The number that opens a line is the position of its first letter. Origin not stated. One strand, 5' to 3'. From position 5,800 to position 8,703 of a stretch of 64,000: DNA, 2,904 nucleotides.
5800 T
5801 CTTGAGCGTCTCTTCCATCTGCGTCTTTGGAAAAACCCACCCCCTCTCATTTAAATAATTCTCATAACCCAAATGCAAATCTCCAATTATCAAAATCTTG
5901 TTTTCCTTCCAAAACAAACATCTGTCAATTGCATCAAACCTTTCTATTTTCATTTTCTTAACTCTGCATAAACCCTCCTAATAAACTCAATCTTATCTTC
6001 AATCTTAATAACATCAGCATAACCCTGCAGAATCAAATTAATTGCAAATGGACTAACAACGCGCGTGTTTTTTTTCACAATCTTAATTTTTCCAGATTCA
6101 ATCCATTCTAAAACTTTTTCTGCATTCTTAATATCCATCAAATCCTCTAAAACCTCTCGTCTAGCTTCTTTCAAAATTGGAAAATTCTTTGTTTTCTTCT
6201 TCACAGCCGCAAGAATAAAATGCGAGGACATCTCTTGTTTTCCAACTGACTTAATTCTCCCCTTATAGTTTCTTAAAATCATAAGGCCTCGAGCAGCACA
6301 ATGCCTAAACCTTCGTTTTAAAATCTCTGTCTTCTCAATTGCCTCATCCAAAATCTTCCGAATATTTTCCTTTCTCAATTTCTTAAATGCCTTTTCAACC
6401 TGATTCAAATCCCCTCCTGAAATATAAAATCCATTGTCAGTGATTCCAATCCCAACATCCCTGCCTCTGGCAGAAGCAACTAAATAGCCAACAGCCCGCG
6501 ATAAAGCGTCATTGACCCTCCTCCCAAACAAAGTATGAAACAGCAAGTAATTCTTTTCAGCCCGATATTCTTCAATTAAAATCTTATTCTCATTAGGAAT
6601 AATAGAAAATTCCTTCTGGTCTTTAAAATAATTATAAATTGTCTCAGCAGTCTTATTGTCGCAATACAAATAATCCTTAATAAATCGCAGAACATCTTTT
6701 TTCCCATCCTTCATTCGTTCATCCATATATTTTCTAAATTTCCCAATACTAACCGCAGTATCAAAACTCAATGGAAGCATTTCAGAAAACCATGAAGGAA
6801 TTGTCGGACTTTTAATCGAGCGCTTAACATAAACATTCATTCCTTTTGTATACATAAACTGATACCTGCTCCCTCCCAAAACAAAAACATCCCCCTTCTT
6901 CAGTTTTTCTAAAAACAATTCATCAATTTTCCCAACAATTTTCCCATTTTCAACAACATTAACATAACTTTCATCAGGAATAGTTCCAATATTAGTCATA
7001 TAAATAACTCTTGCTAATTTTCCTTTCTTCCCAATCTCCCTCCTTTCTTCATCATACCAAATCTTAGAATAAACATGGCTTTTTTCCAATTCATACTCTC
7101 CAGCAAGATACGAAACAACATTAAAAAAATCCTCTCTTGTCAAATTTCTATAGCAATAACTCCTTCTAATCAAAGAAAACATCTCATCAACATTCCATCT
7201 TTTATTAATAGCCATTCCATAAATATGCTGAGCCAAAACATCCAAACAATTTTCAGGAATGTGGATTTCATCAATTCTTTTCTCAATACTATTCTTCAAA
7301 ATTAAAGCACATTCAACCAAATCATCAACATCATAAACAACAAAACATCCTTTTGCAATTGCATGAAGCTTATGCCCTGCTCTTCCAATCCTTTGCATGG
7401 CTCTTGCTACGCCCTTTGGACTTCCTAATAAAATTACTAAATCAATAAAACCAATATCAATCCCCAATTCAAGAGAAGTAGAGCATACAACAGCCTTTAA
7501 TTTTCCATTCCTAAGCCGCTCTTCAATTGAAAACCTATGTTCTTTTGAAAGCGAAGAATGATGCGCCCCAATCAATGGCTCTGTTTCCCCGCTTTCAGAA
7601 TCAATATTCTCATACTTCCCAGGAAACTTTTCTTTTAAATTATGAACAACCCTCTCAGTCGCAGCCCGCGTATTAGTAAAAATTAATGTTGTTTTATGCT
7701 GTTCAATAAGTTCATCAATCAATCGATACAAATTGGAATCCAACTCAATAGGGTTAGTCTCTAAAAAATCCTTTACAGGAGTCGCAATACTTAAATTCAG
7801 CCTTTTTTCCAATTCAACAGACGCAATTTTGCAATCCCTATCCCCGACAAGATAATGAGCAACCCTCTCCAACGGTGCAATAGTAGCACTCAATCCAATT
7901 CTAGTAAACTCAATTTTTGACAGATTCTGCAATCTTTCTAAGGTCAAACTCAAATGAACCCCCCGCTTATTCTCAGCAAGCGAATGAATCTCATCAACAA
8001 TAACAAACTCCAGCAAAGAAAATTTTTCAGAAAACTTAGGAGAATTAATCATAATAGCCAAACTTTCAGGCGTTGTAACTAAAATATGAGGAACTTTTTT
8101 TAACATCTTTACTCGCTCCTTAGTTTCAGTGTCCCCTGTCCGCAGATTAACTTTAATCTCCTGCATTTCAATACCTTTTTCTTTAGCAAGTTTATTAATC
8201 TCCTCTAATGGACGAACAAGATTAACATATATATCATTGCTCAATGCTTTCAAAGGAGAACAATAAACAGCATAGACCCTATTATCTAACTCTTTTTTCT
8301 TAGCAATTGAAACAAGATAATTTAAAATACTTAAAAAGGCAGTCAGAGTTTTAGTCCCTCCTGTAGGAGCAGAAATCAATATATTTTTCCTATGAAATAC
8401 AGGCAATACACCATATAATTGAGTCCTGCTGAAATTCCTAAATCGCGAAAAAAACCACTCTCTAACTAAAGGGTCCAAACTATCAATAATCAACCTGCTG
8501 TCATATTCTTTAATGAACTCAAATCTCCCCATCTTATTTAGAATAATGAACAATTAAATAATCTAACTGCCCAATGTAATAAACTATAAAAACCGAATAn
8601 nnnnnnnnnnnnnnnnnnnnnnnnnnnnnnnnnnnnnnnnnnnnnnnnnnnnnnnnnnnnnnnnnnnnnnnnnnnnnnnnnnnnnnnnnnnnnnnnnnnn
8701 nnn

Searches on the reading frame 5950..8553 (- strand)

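Call 12: search_protein_families(library=pfam, proteins=[window:5950-8553:-], max_evalue=0.001)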
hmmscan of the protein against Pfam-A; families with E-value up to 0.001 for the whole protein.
window:5950-8553:- (867 aa): 5 families
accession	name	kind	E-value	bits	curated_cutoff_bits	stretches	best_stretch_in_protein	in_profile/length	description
PF08494.16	DEAD_assoc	-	1.8e-58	198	23.5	1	652-837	1-191/191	DEAD/H associated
PF19306.5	WH_Lhr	-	5.6e-39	133.6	27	1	424-583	5-165/168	Large helicase-related protein, winged helix domain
PF00270.35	DEAD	-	8.7e-27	94.3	26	1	51-227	10-163/167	DEAD/DEAH box helicase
PF00271.37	Helicase_C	-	1.4e-18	67.6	23.5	1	278-393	5-107/110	Helicase conserved C-terminal domain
PF04851.21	ResIII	-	1.4e-07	32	22.5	1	54-225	22-162/164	Type III restriction enzyme, res subunit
